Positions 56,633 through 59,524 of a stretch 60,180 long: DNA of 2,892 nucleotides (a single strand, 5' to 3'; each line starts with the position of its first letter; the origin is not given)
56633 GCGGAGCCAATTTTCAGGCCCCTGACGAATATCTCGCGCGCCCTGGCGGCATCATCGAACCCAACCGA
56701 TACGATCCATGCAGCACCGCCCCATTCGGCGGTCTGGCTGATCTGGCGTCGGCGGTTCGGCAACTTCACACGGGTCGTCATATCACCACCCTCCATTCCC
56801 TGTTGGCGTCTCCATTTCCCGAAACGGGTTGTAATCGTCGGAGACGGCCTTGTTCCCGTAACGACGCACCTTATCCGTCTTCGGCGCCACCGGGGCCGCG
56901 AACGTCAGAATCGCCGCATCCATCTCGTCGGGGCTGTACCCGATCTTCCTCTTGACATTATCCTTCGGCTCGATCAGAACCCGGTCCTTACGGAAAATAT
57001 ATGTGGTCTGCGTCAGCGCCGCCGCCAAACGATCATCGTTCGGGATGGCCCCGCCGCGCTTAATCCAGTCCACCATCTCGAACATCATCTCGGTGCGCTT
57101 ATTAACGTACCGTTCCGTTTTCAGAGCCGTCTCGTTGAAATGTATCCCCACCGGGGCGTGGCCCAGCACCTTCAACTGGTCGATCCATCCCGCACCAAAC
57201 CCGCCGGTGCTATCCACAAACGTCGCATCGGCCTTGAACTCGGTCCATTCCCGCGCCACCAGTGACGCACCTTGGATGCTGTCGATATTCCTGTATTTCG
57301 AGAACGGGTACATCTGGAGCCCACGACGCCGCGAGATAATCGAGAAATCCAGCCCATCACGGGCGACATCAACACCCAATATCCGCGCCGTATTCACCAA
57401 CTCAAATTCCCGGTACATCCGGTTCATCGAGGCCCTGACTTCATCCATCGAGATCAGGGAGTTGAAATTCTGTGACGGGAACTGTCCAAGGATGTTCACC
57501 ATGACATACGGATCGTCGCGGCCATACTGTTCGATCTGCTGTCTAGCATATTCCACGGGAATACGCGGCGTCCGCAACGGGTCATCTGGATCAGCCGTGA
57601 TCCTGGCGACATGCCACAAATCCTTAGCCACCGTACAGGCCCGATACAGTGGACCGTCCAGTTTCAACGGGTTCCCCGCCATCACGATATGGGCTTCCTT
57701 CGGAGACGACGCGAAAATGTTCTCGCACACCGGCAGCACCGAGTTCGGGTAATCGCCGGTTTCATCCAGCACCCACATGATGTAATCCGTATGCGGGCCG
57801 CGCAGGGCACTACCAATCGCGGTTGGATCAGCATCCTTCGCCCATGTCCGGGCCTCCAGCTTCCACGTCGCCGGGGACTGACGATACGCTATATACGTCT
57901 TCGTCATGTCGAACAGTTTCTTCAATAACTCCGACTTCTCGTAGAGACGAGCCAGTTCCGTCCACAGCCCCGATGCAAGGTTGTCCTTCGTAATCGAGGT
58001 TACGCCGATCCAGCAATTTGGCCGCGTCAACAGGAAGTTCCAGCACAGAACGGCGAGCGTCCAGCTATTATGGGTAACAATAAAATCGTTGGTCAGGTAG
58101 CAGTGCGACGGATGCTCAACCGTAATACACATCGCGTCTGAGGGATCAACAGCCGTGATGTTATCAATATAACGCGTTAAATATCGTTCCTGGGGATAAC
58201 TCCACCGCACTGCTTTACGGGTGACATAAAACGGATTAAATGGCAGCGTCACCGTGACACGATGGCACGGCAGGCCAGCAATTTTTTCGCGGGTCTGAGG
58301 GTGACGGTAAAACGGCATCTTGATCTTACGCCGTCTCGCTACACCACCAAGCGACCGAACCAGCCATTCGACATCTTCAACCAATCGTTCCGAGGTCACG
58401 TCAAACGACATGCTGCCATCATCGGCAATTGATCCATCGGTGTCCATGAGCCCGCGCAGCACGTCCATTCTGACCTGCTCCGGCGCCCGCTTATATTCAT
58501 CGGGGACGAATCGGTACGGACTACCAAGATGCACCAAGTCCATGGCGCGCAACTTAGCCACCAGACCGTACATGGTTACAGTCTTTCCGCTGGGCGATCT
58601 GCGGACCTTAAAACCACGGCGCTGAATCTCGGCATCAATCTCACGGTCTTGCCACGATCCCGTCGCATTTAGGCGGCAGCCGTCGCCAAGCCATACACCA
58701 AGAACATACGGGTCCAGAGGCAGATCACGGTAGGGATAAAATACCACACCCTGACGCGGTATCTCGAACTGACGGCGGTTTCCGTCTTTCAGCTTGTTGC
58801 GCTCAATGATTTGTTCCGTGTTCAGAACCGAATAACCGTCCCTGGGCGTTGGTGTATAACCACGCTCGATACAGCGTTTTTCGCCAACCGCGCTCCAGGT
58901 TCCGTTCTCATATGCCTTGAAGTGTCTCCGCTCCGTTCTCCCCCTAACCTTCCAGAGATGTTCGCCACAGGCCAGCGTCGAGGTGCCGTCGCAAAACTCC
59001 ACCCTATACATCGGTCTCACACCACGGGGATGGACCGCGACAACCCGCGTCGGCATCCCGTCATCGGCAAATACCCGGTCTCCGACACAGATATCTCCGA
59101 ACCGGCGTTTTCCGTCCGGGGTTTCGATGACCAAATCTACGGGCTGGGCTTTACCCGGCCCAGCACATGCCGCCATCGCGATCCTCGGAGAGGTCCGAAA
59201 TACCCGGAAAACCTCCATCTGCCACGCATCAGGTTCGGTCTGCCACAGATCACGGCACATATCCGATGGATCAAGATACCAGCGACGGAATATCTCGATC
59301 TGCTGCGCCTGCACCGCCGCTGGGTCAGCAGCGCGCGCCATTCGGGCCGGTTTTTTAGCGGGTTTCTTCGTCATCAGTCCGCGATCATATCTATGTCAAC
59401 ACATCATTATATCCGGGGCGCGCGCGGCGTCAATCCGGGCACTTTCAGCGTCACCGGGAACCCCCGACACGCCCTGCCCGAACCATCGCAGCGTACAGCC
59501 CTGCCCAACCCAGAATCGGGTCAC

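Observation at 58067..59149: Intein with class-3 hallmarks (Ala1, W-C-T triad) and a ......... endonuclease inside the TerL Walker A loop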

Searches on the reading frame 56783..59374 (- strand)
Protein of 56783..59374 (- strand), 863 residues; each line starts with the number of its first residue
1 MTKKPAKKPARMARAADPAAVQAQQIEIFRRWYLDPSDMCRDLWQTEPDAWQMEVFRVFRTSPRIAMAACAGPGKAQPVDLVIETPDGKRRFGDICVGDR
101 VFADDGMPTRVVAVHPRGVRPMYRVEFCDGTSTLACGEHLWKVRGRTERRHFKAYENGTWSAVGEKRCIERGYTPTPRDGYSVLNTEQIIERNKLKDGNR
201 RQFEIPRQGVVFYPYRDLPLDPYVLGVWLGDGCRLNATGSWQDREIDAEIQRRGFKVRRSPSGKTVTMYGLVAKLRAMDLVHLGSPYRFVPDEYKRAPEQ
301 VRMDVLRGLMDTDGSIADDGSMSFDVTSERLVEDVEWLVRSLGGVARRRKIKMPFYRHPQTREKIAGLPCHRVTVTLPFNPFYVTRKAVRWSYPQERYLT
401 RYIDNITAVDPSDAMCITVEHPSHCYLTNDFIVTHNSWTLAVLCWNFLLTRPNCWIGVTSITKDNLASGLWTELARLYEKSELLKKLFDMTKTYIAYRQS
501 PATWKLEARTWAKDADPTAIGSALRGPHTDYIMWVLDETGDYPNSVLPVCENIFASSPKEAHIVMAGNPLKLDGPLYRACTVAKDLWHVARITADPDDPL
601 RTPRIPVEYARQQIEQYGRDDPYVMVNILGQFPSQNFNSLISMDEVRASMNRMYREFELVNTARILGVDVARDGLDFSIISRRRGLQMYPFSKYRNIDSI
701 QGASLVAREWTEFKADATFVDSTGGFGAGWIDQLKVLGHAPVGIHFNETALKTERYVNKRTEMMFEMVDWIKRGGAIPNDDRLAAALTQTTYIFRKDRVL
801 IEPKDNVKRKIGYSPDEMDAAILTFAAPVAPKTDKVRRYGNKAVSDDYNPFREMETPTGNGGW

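Call 4: search_protein_families(library=pfam, proteins=[window:56783-59374:-], max_evalue=1)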
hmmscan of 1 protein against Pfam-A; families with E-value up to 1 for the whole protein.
window:56783-59374:- (863 aa): 3 families
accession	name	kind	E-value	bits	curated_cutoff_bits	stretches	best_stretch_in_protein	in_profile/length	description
PF14528.11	LAGLIDADG_3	-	0.00014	22.5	22.5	1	305-351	6-55/82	LAGLIDADG-like domain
PF05203.21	Hom_end_hint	-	0.0011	19.5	32.1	1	90-126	16-51/228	Hom_end-associated Hint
PF13403.11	Hint_2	-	0.079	13.8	28.4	1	82-119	8-45/147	Hint domain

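Call 9: search_dna_similar(query=window:56783-59374:-, collection=phages, mode=protein, max_rows=30)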
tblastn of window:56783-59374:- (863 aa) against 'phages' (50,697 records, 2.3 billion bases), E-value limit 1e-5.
Records with a match: 1259; places in all: 1311; records where one place covers at least 80% of the query: 6.
Best place of each record, by identity: <60% 1259.
By first word of the organism name: Mycobacterium 299; Salmonella 197; Salinibacter 183; Vibrio 101; Stx2a-converting 49; Escherichia 48; Klebsiella 45; Pseudomonas 34; Streptomyces 20; Clostridium 20; and 66 more.
By host as written in the record: Mycobacterium smegmatis mc2 155 229; Salinibacter ruber M8 183; - 166; Salmonella enterica 45; Mycobacterium smegmatis mc#155 34; Salmonella enterica subsp. enterica serovar Enteritidis 29; Klebsiella pneumoniae 29; Salmonella enterica subsp. enterica serovar Typhimurium 28; and 241 more.
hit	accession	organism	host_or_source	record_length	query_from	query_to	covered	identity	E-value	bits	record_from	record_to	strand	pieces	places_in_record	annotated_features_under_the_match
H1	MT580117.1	Salmonella phage 66FD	Salmonella enterica subsp. enterica ...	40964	48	851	93%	29.3%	8e-71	261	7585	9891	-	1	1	terminase large subunit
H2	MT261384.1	Salmonella virus PAT1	Salmonella enterica subsp. enterica ...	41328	48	851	93%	29.3%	8e-71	261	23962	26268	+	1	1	terminase large subunit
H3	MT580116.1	Salmonella phage 65FD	Salmonella enterica subsp. enterica ...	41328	48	851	93%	29.3%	8e-71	261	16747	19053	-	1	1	terminase large subunit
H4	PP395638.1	Microcystis phage Mwe-JY05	Microcystis wesenbergii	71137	43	823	90%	27.3%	1e-56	218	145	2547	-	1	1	hypothetical protein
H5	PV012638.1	Xanthomonas phage SAC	Xanthomonas citri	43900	29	831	51%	47.8%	3e-100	408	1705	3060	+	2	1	terminase large subunit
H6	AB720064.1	Xanthomonas citri phage CP2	Xanthomonas citri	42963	29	831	51%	47.8%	3e-99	405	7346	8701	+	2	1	hypothetical protein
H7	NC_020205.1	Xanthomonas citri phage CP2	Xanthomonas citri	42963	29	831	51%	47.8%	3e-99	405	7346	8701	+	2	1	hypothetical protein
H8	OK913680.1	Xanthomonas phage MET23-P3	Metropolitan WWTP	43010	29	831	51%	47.6%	2e-98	401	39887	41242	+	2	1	terminase large subunit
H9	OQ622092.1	Xanthomonas phage 10KY502B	Xanthomonas citri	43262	29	831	51%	47.3%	2e-98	403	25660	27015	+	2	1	hypothetical protein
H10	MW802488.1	Xanthomonas phage Olaya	Xanthomonas albilineans CFBP2523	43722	29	851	53%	44.9%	4e-98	402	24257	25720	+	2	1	terminase large subunit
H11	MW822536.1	Xanthomonas phage Usaquen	Xanthomonas albilineans CFBP2523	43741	29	851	53%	44.9%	4e-98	402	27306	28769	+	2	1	terminase large subunit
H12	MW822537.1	Xanthomonas phage Alcala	Xanthomonas albilineans CFBP2523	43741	29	851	53%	44.9%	4e-98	402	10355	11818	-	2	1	terminase large subunit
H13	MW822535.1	Xanthomonas phage Bolivar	Xanthomonas albilineans CFBP2523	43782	29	851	53%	44.9%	4e-98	402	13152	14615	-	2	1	terminase large subunit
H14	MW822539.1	Xanthomonas phage Soumapaz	Xanthomonas albilineans CFBP2523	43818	29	851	53%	44.9%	4e-98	402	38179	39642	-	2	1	terminase large subunit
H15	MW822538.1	Xanthomonas phage Fontebon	Xanthomonas albilineans CFBP2523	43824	29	851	53%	44.9%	4e-98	402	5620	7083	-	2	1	terminase large subunit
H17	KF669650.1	Clavibacter phage CN1A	Clavibacter michiganensis CN18-4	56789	43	826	91%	25.3%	6e-46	185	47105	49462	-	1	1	terminase large subunit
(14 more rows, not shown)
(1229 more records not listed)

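Call 12: get_annotated_region(hit=H5, flank=1500)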
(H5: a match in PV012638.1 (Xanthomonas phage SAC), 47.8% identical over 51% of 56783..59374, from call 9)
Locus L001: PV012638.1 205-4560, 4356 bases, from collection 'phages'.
description: Xanthomonas phage SAC, complete genome.
organism: Xanthomonas phage SAC (NCBI taxid 3401039)
taxonomy: Viruses; Duplodnaviria; Heunggongvirae; Uroviricota; Caudoviricetes
host: Xanthomonas citri; source: soil; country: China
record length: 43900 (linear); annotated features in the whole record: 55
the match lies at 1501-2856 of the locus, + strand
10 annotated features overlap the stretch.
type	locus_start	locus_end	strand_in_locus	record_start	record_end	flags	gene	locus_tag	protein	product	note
CDS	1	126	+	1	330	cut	-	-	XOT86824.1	hypothetical protein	1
CDS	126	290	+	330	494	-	-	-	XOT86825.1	hypothetical protein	2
CDS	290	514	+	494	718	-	-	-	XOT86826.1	coil containing protein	3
CDS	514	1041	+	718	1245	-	-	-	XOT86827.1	hypothetical protein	4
CDS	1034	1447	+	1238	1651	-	-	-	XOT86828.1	hypothetical protein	5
CDS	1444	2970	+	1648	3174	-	-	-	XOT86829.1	terminase large subunit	6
CDS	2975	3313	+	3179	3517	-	-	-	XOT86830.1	hypothetical protein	7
CDS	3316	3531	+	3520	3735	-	-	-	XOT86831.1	hypothetical protein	8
CDS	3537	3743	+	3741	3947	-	-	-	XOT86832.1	hypothetical protein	9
CDS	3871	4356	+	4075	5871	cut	-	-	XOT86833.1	head-to-tail connecting protein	10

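Call 13: get_annotated_region(hit=H1, flank=1500)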
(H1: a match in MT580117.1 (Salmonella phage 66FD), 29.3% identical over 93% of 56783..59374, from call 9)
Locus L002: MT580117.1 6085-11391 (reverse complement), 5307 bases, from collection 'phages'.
description: Salmonella phage 66FD, complete genome.
organism: Salmonella phage 66FD (NCBI taxid 2758313)
taxonomy: Viruses; Duplodnaviria; Heunggongvirae; Uroviricota; Caudoviricetes; Uetakevirus
host: Salmonella enterica subsp. enterica serovar Heidelberg; source: bovine feces; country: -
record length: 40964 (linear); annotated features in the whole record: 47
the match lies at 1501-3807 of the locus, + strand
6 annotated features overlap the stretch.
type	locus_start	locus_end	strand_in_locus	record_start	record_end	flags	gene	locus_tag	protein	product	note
CDS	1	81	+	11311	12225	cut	-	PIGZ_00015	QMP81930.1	EaA protein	-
CDS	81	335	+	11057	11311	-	-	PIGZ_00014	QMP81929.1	hypothetical protein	-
CDS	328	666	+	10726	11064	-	-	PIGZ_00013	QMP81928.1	hypothetical protein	gp46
CDS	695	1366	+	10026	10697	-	-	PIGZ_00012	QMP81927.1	terminase small subunit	-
CDS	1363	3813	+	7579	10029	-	-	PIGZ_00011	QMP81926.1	terminase large subunit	-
CDS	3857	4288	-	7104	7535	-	-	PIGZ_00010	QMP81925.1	hypothetical protein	-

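Call 14: get_annotated_region(hit=H4, flank=1500)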
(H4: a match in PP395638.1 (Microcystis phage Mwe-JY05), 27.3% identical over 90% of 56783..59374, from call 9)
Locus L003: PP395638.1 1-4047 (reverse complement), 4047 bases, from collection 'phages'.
description: Microcystis phage Mwe-JY05, complete genome.
organism: Microcystis phage Mwe-JY05 (NCBI taxid 3126655)
taxonomy: Viruses; Duplodnaviria; Heunggongvirae; Uroviricota; Caudoviricetes
host: Microcystis wesenbergii; source: -; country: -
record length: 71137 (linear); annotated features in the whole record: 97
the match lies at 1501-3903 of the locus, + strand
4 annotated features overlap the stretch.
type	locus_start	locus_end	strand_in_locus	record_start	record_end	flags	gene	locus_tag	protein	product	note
CDS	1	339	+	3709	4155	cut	-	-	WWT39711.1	hypothetical protein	-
CDS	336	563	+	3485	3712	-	-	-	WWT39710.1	hypothetical protein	-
CDS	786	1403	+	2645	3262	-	-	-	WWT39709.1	hypothetical protein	-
CDS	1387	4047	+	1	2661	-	-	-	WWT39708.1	hypothetical protein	-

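Call 15: get_annotated_region(hit=H17, flank=1500)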
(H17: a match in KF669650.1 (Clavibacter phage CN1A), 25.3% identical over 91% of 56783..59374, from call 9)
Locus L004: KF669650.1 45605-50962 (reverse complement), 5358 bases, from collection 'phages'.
description: Clavibacter phage CN1A, complete genome.
organism: Clavibacter phage CN1A (NCBI taxid 1406793)
taxonomy: Viruses; Duplodnaviria; Heunggongvirae; Uroviricota; Caudoviricetes; Cinunavirus; Cinunavirus CN1A
host: Clavibacter michiganensis CN18-4; source: -; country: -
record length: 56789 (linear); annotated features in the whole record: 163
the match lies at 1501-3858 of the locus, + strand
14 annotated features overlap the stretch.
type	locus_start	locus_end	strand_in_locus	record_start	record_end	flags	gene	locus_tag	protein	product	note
CDS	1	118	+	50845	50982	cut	-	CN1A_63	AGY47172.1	hypothetical protein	-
regulatory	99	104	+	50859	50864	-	-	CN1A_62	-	ribosome_binding_site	-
CDS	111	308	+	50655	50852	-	-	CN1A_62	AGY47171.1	hypothetical protein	-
regulatory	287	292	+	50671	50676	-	-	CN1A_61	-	ribosome_binding_site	-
CDS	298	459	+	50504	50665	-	-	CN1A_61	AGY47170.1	hypothetical protein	-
regulatory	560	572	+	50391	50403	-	-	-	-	terminator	-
tRNA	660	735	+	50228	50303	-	-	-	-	tRNA-Trp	codon_recognized=UGG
regulatory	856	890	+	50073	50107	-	-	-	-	terminator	-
regulatory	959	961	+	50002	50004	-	-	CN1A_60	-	ribosome_binding_site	-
CDS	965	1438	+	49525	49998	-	-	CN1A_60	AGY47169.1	hypothetical protein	has a coiled coil domain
regulatory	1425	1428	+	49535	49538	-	-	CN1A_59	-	ribosome_binding_site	-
CDS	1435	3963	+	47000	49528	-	-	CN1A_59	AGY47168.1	terminase large subunit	contains intein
regulatory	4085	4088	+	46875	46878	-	-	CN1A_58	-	ribosome_binding_site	-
CDS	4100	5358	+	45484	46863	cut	-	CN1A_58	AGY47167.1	hypothetical protein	-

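Call 20: find_homologous_proteins(query=window:56786-59374:-, max_evalue=1e-10)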
Query window:56786-59374:- (863 aa): 2201 proteins with E <= 1e-10 among 8000 candidates; the best 120 are listed.
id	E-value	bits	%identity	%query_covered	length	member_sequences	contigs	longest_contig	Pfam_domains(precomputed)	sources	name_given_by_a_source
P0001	0.0e+0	1121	100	49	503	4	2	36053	-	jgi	jgi:hypothetical protein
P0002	0.0e+0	1111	57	96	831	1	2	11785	-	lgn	-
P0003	0.0e+0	1041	57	96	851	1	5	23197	-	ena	-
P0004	0.0e+0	1024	55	96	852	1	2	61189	-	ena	-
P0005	6.0e-294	996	55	95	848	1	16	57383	-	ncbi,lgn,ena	-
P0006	4.7e-290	983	53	96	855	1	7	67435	-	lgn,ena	-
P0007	5.8e-288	976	55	97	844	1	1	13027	-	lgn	-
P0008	4.9e-287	973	54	95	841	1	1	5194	-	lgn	-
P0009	6.7e-282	956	52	97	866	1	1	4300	PF05204.20,PF14528.12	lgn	-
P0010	6.0e-281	953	52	96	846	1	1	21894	-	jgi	jgi:phage terminase large subunit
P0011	4.1e-279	946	54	95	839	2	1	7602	-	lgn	-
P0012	4.2e-278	943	54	95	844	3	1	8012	-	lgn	-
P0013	1.9e-275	934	52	96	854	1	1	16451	PF14528.12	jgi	jgi:phage terminase large subunit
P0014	8.9e-273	925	53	96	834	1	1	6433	-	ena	-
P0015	1.6e-272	925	50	97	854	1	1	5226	-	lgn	-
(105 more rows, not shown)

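Call 22: find_encoding_contigs(protein=P0001, flank=10000, max_places=4)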
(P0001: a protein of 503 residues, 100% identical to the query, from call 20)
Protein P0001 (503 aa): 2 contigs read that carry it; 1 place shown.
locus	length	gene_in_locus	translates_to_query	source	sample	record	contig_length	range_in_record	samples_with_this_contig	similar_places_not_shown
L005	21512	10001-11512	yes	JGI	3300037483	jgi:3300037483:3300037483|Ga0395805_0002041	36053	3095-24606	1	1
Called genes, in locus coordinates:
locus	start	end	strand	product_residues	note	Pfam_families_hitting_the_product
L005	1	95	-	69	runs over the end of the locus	-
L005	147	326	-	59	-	-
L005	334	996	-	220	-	-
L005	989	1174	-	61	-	-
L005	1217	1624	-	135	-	-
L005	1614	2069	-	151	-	PF00588:SpoU_methylase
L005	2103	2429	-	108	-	-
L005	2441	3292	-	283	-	-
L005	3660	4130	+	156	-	-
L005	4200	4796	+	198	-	-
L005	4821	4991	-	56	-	-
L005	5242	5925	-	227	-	-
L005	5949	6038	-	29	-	-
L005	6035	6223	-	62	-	-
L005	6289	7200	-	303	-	-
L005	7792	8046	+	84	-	-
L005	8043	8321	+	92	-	PF14216:DUF4326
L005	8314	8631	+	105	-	-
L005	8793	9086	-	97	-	-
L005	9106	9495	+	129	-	-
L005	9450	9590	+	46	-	-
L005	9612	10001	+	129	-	-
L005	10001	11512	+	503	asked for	-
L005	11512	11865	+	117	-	PF12637:TSCPD (weak)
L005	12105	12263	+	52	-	-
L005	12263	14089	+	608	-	PF12236:Head-tail_con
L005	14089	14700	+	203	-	-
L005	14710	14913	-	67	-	-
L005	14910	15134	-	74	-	-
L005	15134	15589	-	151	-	PF07750:GcrA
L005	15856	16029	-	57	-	-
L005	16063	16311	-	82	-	-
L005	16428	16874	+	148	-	-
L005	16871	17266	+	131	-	-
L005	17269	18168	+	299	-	-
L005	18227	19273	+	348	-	PF20911:GP7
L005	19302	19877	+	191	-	-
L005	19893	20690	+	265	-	-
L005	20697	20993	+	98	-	-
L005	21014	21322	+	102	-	PF24146:K1-lyase_C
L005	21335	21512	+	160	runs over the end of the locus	-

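Call 23: find_encoding_contigs(protein=window:56786-59374:-, flank=10000, max_places=4)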
Protein window:56786-59374:- (863 aa): 2 contigs read that carry it; 1 place shown.
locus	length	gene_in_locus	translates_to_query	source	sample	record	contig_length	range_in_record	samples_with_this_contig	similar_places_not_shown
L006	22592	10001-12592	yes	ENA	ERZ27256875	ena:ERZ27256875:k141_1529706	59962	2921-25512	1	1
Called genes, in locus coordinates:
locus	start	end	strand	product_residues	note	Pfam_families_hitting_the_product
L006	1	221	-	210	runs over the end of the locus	-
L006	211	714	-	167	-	PF00805:Pentapeptide, PF13576:Pentapeptide_3 (weak), PF00805:Pentapeptide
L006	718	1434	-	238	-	-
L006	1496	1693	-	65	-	-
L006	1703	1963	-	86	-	-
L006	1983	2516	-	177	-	PF07799:DUF1643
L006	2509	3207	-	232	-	-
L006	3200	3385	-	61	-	-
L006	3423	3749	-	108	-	-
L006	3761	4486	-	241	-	PF01381:HTH_3 (weak)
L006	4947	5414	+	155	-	-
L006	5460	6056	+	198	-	-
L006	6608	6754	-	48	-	-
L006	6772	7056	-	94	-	-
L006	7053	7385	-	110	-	PF27050:Phage_P22_Y8K6 (weak)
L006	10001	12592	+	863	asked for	-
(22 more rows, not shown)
